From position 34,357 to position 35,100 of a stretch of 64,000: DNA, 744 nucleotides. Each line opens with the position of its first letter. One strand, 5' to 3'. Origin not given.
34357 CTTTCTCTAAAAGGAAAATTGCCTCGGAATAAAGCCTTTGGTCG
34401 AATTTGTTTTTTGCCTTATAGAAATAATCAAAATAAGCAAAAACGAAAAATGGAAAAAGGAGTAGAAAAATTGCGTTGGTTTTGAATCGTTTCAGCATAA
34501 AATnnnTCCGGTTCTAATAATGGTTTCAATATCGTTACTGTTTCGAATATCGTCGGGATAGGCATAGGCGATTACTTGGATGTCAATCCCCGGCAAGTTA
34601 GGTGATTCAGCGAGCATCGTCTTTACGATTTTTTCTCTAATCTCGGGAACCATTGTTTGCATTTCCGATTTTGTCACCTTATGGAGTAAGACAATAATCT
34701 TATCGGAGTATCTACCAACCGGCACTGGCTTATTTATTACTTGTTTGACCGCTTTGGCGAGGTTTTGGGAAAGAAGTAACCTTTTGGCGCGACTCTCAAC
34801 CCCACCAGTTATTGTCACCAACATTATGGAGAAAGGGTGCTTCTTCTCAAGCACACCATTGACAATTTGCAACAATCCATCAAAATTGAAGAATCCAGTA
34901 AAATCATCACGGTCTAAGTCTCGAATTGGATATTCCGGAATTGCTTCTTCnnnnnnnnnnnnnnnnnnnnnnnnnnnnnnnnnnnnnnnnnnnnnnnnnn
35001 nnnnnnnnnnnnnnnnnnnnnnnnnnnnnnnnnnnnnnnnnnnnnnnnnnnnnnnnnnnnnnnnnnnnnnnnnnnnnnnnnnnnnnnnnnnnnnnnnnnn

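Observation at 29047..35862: PNAG-like exopolysaccharide operon (pgaA/C/small TM/pgaB-like) headed by a KaiC-like ATPase fused to a degenerate GGDEF domain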

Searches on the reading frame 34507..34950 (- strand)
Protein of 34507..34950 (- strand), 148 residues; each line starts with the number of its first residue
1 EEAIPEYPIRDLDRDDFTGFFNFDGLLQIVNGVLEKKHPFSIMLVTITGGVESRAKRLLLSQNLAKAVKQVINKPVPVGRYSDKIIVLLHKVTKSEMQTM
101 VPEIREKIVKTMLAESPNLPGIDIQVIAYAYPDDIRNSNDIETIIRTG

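Call 15: search_solved_structures(query=A2, max_evalue=10, show_alignments=3)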
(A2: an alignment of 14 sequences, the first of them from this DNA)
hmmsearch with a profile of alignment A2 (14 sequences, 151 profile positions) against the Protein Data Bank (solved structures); distinct sequences matched with E-value up to 10: 3.
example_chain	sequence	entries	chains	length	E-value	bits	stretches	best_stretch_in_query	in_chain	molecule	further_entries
6khu_A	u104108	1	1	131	0.0041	20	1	21-136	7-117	Diguanylate cyclase/phosphodiesterase-domain containing protein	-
6d9m_A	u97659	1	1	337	0.051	16.4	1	15-135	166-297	Fusion protein of Endolysin,Response receiver sensor diguanylate cyclase, GAF domain-conta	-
3hva_A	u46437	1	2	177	0.062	16.2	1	13-129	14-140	Protein FimX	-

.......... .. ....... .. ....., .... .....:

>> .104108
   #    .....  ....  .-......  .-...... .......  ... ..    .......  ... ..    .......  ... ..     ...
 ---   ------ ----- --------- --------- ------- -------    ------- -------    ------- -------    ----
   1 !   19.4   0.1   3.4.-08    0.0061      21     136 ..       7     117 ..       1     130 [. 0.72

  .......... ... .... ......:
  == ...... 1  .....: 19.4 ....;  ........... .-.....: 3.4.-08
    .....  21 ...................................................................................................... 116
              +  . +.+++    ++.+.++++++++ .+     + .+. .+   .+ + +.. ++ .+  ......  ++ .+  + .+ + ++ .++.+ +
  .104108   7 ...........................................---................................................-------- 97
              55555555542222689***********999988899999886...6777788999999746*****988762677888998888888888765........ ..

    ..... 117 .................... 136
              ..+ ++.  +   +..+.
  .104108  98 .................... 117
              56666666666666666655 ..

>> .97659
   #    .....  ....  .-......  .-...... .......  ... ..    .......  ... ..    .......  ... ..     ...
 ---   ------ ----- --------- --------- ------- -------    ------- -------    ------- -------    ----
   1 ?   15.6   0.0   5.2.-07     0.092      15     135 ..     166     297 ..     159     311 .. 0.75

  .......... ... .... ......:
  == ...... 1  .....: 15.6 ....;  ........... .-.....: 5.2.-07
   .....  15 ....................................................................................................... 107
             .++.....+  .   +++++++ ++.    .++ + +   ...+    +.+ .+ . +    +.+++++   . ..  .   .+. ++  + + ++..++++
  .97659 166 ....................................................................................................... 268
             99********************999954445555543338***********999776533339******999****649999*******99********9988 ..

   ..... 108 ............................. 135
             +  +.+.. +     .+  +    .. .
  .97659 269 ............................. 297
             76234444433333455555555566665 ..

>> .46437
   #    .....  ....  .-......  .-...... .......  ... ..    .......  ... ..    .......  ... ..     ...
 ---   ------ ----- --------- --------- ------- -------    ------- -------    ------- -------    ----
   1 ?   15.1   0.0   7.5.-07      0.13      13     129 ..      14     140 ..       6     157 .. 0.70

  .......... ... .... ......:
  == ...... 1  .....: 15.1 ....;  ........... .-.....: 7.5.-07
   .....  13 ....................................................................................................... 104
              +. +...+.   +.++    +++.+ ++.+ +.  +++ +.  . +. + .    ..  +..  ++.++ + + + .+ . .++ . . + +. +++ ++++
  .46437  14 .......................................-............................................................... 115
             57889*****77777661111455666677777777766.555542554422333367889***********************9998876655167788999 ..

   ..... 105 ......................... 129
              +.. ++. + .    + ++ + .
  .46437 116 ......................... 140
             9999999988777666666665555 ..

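Call 16: search_protein_families(library=pfam, alignment_id=A2, max_evalue=10)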
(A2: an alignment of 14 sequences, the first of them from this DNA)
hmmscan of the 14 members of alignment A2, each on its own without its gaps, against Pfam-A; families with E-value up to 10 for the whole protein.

A. member 1, seq(148 aa): 3 families
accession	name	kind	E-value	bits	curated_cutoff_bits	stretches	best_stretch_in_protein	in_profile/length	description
PF15036.11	IL34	-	0.037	14.6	27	1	58-114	68-124/158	Interleukin 34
PF00990.26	GGDEF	-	0.13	12.4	23.8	1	62-110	60-109/161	Diguanylate cyclase, GGDEF domain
PF18795.7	HSM3_N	-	0.16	11.9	24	1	106-143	90-127/237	DNA mismatch repair protein HSM3, N terminal domain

B. families by the number of members that match (of 14 scanned): 13 families
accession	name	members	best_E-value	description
PF00990.26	GGDEF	5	0.00027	Diguanylate cyclase, GGDEF domain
PF17853.6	GGDEF_2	4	0.057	GGDEF-like domain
PF03572.23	Peptidase_S41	2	0.042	Peptidase family S41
PF15036.11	IL34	1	0.037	Interleukin 34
PF18654.6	LegC3_N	1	0.047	LegC3 N-terminal coiled-coil domain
PF15487.11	FAM220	1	0.057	FAM220 family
PF20854.2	LED_rpt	1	0.057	LED repeat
PF02575.21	YbaB_DNA_bd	1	0.1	YbaB/EbfC DNA-binding family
PF04200.17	Lipoprotein_17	1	0.13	Lipoprotein associated domain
PF16069.10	DUF4811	1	0.14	Domain of unknown function (DUF4811)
PF01871.22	AMMECR1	1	0.15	AMMECR1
PF18795.7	HSM3_N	1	0.16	DNA mismatch repair protein HSM3, N terminal domain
PF13957.12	YafO_toxin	1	0.21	Toxin YafO, type II toxin-antitoxin system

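Call 22: predict_structure(alignment_id=A2)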
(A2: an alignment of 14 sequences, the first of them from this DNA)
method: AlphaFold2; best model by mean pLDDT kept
length: 148 residues; sequences in the alignment: 14
mean_pLDDT: 91.2   pTM: 0.86
mean pLDDT of the five models: 91.2, 90.5, 90.5, 89.0, 82.1
residues with pLDDT >= 90: 115; 70-90: 31; 50-70: 2; < 50: 0
segments of 3 or more residues with pLDDT < 50: none
pLDDT, mean of each block of 10 residues (from residue 1): 83 92 94 91 94 90 94 92 94 90 95 83 93 93 88
secondary structure, 60 per line:
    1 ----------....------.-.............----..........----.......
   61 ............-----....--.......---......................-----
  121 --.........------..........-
elements in order: H23-35 E40-49 H54-72 E78-81 E84-90 H94-115 E123-131 H138-147

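Call 24: fold_search(model_id=the predicted structure, library=pdb)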
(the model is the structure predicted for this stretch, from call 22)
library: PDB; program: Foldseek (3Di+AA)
matches with E <= 10: 1484; with E <= 0.001: 51
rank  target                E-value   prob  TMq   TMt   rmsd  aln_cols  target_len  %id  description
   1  3ezu                  8.0e-07  1.00  0.67  0.32   3.9       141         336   20  Crystal structure of multidomain protein of unknown function with GGDEF-domain (NP_951600.1) from GEOBACTER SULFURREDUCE (released 2008-11-18)
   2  6d9m                  1.2e-06  1.00  0.72  0.36   3.4       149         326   16  T4-Lysozyme fusion to Geobacter GGDEF (released 2019-04-10)
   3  4urs_A                1.6e-06  1.00  0.65  0.60   4.0       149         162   15  Crystal Structure of GGDEF domain from T.maritima (released 2014-10-08)
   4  4wxw                  4.3e-06  1.00  0.67  0.61   3.5       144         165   12  SadC (323-487) from Pseudomonas aeruginosa PAO1 (released 2015-11-18)
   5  6khu                  8.1e-06  1.00  0.62  0.69   4.0       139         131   22  The crystal structure of a DGC protein from Thermotoga maritima (released 2020-07-22)
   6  5llw_A                9.1e-06  1.00  0.72  0.18   3.1       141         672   18  Bacteriophytochrome activated diguanylyl cyclase from Idiomarina species A28L (released 2017-03-15)
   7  5m3c_A                9.1e-06  1.00  0.63  0.25   3.7       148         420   17  Structure of the hybrid domain (GGDEF-EAL) of PA0575 from Pseudomonas aeruginosa PAO1 at 2.8 Ang. with GTP and Ca2+ bo (released 2017-12-20)
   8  5llx_B                1.2e-05  1.00  0.69  0.17   3.0       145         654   18  Bacteriophytochrome activated diguanylyl cyclase from Idiomarina species A28L with GTP bound (released 2017-03-15)
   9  5llw_B                1.6e-05  1.00  0.70  0.17   3.3       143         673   18  Bacteriophytochrome activated diguanylyl cyclase from Idiomarina species A28L (released 2017-03-15)
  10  5euh_A                1.6e-05  1.00  0.67  0.61   3.3       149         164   14  Crystal structure of the c-di-GMP-bound GGDEF domain of P. fluorescens GcbC (released 2015-12-30)
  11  3i5a                  1.6e-05  1.00  0.66  0.33   4.5       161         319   14  Crystal structure of full-length WpsR from Pseudomonas syringae (released 2009-08-18)
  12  3hva_A                2.1e-05  1.00  0.63  0.59   4.7       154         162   15  Crystal structure of FimX GGDEF domain from Pseudomonas aeruginosa (released 2009-08-18)
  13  4urg_A                2.3e-05  1.00  0.64  0.63   3.8       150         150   17  Crystal Structure of GGDEF domain from T.maritima (active-like dimer) (released 2014-10-08)
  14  4urg_B                2.8e-05  1.00  0.64  0.61   3.8       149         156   15  Crystal Structure of GGDEF domain from T.maritima (active-like dimer) (released 2014-10-08)
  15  7e6g_A                3.0e-05  1.00  0.70  0.42   3.4       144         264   14  Crystal structure of diguanylate cyclase SiaD in complex with its activator SiaC from Pseudomonas aeruginosa (released 2021-09-22)
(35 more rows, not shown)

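Call 34: find_homologous_proteins(query=A2, max_evalue=0.01)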
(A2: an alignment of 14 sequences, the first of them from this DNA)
Query A2 (14 sequences) (148 aa, profile of the alignment): 1 proteins with E <= 0.01 among 1841 candidates.
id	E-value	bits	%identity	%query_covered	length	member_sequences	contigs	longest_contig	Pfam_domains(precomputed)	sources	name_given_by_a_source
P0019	1.1e-68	247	48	97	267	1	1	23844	PF10137.15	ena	-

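Call 43: search_protein_representatives(alignment_id=A2)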
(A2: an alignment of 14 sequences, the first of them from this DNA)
Query: 14 sequences, 151 profile positions. Proteins with E-value up to 0.001 (for the whole library): 16; up to 1e-10: 5; up to 1e-30: 4. The best 16 are listed.
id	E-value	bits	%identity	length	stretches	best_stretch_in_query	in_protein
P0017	2.4e-71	254.5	-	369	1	2-150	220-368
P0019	3.6e-69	247.4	-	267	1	3-150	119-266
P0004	1.6e-68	245.4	-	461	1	2-150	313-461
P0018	7.9e-57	207.4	-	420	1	3-150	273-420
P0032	2.7e-11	59.6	-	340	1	4-144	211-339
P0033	1.2e-05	41.2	-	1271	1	14-141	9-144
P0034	6.5e-05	38.9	-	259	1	13-118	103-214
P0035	8.1e-05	38.6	-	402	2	14-108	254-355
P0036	1.6e-04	37.6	-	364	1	13-115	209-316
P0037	2.0e-04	37.3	-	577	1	12-128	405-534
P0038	2.5e-04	37.0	-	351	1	14-143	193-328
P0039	4.5e-04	36.1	-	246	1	6-127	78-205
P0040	4.5e-04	36.1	-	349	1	13-142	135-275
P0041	5.6e-04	35.8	-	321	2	15-142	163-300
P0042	6.3e-04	35.7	-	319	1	13-141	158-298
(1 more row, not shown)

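Call 44: search_protein_families(library=pfam, proteins=[P0032, P0033, P0034, P0035, P0036, P0037, P0038, P0039, P0040, P0041], max_evalue=0.001)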
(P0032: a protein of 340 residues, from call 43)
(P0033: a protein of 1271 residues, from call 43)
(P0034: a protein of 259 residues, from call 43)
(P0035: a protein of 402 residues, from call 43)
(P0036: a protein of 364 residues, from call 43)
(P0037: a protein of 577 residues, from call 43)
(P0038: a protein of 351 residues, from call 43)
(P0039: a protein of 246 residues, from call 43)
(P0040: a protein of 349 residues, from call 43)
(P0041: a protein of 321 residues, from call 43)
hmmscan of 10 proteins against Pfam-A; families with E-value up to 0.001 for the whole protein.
P0032 (340 aa): 1 family
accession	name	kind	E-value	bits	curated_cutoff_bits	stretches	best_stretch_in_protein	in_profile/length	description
PF06745.19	ATPase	-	6.4e-06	26.2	26.6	1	6-185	1-186/231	KaiC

P0033 (1271 aa): 8 families
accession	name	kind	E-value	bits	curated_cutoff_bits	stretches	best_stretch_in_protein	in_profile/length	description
PF00990.26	GGDEF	-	8.8e-43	146.3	23.8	1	8-162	2-161/161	Diguanylate cyclase, GGDEF domain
PF13191.12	AAA_16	-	7.2e-18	66.1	32.6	1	188-360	2-162/167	AAA ATPase domain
PF13646.12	HEAT_2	-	6.6e-12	46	27.7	2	1137-1199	15-78/88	HEAT repeats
PF01637.24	ATPase_2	-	5e-07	30.2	33.2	1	188-442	1-223/225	ATPase domain predominantly from Archaea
PF13401.12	AAA_22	-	2.1e-06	28.5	27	1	206-360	4-117/130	AAA domain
PF03130.22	HEAT_PBS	-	2.8e-06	27.7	20.9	0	1171-1193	4-26/27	PBS lyase HEAT-like repeat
PF13173.12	AAA_14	-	0.00032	21.2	27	0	207-261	2-57/129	AAA domain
PF20720.3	nSTAND3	-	0.00091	19.4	27.2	0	207-246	17-56/155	Novel STAND NTPase 3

P0034 (259 aa): 1 family
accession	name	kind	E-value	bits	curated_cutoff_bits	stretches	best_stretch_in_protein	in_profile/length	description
PF00990.26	GGDEF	-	4.2e-32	111.6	23.8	1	102-249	1-160/161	Diguanylate cyclase, GGDEF domain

P0035 (402 aa): 2 families
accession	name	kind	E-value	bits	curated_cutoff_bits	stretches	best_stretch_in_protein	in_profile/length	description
PF00072.30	Response_reg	-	6.1e-12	46.1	30.2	1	127-235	4-110/111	Response regulator receiver domain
PF00990.26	GGDEF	-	2.9e-09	37.3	23.8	1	254-396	3-152/161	Diguanylate cyclase, GGDEF domain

P0036 (364 aa): 1 family
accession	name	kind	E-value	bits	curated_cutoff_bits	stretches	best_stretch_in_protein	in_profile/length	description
PF00990.26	GGDEF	-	1.1e-40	139.5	23.8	1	210-360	3-159/161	Diguanylate cyclase, GGDEF domain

P0037 (577 aa): 4 families
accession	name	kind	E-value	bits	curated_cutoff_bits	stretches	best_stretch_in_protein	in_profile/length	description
PF00990.26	GGDEF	-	1.4e-42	145.7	23.8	1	405-570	1-161/161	Diguanylate cyclase, GGDEF domain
PF13185.12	GAF_2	-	6.8e-16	59.1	28.6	1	257-392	9-135/136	GAF domain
PF01590.32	GAF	-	1.1e-11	45.9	22.4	1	256-392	6-133/133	GAF domain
PF13492.12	GAF_3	-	6.8e-08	33.4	27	1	345-394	80-129/129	GAF domain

P0038 (351 aa): 1 family
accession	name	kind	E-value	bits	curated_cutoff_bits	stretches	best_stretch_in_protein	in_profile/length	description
PF00990.26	GGDEF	-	8.3e-39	133.4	23.8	1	192-344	2-161/161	Diguanylate cyclase, GGDEF domain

P0039 (246 aa): 3 families
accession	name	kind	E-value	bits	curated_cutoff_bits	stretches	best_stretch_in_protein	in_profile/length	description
PF00990.26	GGDEF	-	2.5e-45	154.6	23.8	1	86-238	3-161/161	Diguanylate cyclase, GGDEF domain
PF22335.1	Cas10-Cmr2_palm2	-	7.6e-06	26.5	27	1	141-239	39-132/133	Cas10/Cmr2, second palm domain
PF00989.32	PAS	-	0.00098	19.6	22.6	0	4-29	4-29/113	PAS fold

P0040 (349 aa): 2 families
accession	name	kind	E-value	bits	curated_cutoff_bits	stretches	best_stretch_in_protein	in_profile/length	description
PF00990.26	GGDEF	-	3.3e-23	82.7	23.8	1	136-288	3-157/161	Diguanylate cyclase, GGDEF domain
PF09388.15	SpoOE-like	-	2.5e-09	37.4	23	1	303-346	1-42/42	Spo0E like sporulation regulatory protein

P0041 (321 aa): 1 family
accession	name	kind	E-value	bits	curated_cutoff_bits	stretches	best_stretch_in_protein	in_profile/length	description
PF00990.26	GGDEF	-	4.3e-41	140.8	23.8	1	161-316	2-160/161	Diguanylate cyclase, GGDEF domain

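Call 46: find_encoding_contigs(protein=P0032, flank=9000, max_places=2)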
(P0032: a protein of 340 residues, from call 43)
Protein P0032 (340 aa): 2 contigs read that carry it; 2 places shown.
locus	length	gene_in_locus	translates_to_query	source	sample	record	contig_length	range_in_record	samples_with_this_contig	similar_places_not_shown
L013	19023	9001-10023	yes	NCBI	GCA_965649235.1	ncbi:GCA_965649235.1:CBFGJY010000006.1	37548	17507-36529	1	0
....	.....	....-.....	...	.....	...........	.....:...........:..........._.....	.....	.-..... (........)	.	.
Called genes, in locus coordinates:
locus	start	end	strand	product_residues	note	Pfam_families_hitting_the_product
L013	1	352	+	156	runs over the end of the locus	PF00177:Ribosomal_S7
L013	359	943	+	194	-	PF00117:GATase, PF07722:Peptidase_C26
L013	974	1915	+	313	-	-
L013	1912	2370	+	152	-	PF01584:CheW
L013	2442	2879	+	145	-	PF00572:Ribosomal_L13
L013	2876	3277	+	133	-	PF00380:Ribosomal_S9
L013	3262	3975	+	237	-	PF00318:Ribosomal_S2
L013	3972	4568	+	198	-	PF00889:EF_TS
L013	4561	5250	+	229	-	PF00696:AA_kinase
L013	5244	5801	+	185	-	PF01765:RRF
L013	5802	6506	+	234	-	PF01255:Prenyltransf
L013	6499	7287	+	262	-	PF01148:CTP_transf_1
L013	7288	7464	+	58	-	-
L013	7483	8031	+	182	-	PF01966:HD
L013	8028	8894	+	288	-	PF02091:tRNA-synt_2e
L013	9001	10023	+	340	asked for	PF06745:ATPase (weak)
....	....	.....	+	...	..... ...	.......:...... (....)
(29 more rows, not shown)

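Call 75: search_protein_families(library=padloc, proteins=[P0032], max_evalue=0.01)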
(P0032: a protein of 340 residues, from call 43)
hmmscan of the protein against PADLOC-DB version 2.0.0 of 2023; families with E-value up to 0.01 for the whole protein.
P0032 (340 aa): 0 families
